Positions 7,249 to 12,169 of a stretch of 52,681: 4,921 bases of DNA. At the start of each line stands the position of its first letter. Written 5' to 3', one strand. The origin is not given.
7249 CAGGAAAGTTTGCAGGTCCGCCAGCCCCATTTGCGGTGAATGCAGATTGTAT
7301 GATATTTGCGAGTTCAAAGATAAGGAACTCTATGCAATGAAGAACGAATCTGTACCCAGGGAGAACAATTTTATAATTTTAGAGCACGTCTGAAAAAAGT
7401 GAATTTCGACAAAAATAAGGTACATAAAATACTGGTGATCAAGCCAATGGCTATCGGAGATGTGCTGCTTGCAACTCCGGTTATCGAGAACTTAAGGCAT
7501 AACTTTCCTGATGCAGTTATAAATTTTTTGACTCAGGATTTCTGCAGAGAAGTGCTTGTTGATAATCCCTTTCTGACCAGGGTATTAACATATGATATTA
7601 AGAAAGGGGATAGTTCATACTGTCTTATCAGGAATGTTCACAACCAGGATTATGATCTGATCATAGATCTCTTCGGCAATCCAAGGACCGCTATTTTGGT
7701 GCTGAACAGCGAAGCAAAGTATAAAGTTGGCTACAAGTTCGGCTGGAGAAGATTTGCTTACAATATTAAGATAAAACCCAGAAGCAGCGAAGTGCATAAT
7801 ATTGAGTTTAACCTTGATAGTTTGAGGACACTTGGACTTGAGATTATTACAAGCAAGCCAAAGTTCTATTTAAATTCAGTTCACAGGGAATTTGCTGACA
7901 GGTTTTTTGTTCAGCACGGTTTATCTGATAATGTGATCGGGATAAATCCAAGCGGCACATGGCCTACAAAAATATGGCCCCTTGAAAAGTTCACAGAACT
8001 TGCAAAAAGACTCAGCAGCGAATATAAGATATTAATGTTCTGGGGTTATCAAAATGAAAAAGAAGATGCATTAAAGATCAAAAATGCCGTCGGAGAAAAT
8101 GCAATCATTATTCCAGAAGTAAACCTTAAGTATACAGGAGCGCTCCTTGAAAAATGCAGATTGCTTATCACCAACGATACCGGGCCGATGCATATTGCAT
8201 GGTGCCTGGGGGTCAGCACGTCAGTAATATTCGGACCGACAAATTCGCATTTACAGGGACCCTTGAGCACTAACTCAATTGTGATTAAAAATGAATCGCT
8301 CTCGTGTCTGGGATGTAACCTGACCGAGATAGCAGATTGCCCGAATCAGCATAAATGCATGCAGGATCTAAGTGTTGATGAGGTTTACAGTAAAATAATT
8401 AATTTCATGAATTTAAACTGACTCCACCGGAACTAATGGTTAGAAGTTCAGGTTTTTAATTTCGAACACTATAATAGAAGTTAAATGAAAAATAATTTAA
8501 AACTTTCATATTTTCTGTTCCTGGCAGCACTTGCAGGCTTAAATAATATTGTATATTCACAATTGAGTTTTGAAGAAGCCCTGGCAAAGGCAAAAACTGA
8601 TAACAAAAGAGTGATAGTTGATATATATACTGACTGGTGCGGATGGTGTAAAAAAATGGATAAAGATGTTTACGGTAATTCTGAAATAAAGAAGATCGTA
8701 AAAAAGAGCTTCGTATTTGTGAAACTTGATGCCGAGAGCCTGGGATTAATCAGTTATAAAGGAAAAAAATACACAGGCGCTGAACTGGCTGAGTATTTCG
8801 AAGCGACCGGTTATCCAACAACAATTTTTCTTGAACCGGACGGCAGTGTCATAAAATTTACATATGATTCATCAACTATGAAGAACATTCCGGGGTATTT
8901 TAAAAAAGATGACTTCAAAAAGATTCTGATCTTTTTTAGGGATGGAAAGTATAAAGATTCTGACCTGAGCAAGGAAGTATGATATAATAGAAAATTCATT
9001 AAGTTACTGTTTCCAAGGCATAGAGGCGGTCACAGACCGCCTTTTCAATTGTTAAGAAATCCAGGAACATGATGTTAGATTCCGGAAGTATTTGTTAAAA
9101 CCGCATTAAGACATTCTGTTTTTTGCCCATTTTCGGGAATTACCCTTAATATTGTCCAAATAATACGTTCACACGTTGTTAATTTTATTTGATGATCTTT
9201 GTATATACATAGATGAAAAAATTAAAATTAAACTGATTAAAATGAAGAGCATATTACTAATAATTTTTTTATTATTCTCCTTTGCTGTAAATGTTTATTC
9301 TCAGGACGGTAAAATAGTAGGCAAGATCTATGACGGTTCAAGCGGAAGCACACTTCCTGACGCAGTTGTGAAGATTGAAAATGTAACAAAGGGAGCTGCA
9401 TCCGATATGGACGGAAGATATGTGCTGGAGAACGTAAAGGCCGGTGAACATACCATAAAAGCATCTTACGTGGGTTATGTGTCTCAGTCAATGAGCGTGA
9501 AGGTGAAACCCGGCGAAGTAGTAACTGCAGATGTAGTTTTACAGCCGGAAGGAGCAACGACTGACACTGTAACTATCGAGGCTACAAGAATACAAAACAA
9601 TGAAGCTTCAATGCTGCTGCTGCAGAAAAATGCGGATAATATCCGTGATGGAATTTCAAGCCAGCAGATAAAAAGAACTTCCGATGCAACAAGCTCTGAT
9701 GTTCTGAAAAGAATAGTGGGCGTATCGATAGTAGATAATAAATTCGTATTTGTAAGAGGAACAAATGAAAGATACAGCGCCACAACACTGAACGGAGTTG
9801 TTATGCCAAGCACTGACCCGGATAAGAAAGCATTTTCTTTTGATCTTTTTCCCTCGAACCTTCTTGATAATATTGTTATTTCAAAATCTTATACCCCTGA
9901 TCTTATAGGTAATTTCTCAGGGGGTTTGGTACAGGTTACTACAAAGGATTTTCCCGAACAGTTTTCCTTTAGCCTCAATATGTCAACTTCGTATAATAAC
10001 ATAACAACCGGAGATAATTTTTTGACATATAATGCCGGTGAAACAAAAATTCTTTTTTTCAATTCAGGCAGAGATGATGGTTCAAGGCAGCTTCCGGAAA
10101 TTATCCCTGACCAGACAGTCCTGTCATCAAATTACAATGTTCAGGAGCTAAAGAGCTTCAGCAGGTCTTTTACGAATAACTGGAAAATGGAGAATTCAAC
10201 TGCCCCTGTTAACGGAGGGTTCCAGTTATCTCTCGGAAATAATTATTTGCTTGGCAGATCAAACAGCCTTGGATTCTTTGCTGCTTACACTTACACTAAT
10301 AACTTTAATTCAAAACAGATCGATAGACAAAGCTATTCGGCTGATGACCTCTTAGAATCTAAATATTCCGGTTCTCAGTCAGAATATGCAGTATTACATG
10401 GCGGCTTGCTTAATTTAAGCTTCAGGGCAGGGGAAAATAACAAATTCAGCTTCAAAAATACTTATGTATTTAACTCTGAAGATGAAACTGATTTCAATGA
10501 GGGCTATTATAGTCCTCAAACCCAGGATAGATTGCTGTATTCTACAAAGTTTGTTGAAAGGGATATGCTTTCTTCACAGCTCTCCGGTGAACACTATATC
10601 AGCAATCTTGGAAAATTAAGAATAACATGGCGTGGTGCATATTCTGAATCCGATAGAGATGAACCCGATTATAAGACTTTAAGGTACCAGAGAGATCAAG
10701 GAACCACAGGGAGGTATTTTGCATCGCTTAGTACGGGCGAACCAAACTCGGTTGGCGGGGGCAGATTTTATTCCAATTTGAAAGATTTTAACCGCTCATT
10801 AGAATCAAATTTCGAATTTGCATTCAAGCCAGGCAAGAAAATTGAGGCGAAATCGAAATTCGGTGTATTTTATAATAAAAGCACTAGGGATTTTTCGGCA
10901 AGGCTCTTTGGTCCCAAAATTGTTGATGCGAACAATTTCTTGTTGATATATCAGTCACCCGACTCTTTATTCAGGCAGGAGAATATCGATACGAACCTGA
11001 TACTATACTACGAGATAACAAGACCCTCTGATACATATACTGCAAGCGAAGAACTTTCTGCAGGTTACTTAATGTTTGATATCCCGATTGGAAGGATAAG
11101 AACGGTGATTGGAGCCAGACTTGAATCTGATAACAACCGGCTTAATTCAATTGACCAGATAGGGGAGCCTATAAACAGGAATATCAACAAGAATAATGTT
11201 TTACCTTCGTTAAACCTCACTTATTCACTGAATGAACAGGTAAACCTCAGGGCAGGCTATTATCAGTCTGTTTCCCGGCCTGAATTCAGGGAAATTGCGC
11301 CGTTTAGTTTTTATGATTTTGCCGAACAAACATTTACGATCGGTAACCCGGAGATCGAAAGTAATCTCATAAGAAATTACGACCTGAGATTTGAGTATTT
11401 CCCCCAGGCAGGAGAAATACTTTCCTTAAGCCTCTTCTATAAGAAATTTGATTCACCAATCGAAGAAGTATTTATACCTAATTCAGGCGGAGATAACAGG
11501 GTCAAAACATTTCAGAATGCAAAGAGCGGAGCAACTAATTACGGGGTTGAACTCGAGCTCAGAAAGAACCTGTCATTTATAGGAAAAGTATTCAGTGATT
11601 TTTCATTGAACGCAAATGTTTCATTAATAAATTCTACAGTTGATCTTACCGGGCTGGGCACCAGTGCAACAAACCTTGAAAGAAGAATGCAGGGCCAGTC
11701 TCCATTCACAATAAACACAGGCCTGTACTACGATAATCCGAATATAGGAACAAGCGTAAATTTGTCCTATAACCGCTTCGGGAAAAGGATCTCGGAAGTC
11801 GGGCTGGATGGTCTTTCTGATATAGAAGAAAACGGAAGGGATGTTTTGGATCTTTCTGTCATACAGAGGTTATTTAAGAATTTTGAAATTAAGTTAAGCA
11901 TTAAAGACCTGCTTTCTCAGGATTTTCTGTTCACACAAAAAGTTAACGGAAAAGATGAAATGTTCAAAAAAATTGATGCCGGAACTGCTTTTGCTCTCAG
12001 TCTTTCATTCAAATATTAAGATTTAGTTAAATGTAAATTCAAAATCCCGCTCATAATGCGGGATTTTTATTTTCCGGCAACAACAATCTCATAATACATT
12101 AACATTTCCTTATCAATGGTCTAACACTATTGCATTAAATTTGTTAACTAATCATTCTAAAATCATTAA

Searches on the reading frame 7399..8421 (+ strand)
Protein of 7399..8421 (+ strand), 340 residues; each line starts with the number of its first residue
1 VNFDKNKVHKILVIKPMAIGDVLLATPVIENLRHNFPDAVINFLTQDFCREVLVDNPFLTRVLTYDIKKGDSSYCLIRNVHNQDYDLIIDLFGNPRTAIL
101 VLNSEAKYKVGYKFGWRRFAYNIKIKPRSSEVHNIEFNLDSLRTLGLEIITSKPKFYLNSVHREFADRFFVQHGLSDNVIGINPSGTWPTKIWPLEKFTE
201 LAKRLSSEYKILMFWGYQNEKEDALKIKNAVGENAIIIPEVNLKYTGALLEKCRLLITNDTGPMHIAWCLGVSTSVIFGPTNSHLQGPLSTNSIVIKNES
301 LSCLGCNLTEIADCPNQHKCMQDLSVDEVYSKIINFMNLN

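Call 46: search_protein_families(library=pfam, proteins=[window:7399-8421:+], max_evalue=0.00001)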
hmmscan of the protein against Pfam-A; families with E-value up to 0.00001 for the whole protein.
window:7399-8421:+ (340 aa): 1 family
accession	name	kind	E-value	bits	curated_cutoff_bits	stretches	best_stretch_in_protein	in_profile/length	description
PF01075.23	Glyco_transf_9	-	6e-36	124.4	22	1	76-304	4-234/247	Glycosyltransferase family 9 (heptosyltransferase)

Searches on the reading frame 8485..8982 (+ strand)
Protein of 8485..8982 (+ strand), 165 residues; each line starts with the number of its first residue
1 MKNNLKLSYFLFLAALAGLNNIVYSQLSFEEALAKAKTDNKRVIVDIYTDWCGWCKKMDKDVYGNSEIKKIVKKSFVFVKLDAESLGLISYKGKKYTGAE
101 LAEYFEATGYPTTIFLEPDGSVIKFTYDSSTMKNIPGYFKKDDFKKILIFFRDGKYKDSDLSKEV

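Call 46: search_protein_families(library=pfam, proteins=[window:8485-8982:+], max_evalue=0.00001)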
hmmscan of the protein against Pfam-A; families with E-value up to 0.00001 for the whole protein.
window:8485-8982:+ (165 aa): 4 families
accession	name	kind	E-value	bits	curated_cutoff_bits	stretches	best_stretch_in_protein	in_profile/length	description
PF03190.21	Thioredox_DsbH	-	4.8e-16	59.6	27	1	28-131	25-125/163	Protein of unknown function, DUF255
PF13899.12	Thioredoxin_7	-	4.8e-16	59.1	27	1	28-118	5-83/83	Thioredoxin-like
PF13098.12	Thioredoxin_2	-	7.8e-11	42.7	27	1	36-148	1-104/104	Thioredoxin-like domain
PF00085.26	Thioredoxin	-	3.9e-09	36.9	23.5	1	24-86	5-61/103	Thioredoxin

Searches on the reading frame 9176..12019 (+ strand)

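Call 46: search_protein_families(library=pfam, proteins=[window:9176-12019:+], max_evalue=0.00001)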
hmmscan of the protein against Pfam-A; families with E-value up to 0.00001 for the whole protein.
window:9176-12019:+ (947 aa): 4 families
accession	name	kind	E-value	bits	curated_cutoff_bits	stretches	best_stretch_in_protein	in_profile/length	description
PF00593.30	TonB_dep_Rec_b-barrel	-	3.6e-26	93.4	27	1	434-895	38-419/436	TonB dependent receptor-like, beta-barrel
PF13715.12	CarbopepD_reg_2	-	9e-17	61.3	32.2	1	47-133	1-87/88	CarboxypepD_reg-like domain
PF13620.12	CarboxypepD_reg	-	4.8e-14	52.9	32.3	1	47-123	2-82/82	Carboxypeptidase regulatory-like domain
PF07715.20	Plug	-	4.2e-08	34.1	23.9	1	156-246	8-101/107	TonB-dependent Receptor Plug Domain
